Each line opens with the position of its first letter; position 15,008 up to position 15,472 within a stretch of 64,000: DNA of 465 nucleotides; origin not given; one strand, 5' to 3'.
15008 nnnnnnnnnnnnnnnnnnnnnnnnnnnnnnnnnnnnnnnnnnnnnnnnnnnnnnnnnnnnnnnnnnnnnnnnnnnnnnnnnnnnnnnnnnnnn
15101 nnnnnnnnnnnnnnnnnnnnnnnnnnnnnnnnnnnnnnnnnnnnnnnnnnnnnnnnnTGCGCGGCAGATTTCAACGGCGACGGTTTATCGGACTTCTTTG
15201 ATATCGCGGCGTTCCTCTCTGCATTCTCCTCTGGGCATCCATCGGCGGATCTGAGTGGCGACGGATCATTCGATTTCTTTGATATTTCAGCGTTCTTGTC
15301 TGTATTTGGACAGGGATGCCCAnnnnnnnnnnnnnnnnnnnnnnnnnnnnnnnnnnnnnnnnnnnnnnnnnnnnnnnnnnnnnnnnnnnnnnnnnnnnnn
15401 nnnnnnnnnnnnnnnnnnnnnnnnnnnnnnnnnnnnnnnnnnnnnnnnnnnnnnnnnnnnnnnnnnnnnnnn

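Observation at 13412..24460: Three redox enzymes (di-haem peroxidase, PQQ dehydrogenase, five-haem cytochrome) carry the same docking tail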

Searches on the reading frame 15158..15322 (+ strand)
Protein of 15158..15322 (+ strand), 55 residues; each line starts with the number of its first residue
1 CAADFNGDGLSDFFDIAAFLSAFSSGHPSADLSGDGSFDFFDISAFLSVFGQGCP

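Call 11: search_protein_families(library=pfam, proteins=[window:15158-15322:+], max_evalue=10)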
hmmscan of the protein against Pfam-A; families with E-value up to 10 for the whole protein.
seq(55 aa): 3 families
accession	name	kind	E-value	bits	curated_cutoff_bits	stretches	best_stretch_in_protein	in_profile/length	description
PF01839.29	FG-GAP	-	0.00094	19.5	22.1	1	1-13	6-18/37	FG-GAP repeat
PF13517.12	FG-GAP_3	-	0.0035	18.3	26.9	1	2-14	48-60/61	FG-GAP-like repeat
PF00404.24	Dockerin_1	-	0.02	15.5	22.9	1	3-44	2-50/57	Dockerin type I domain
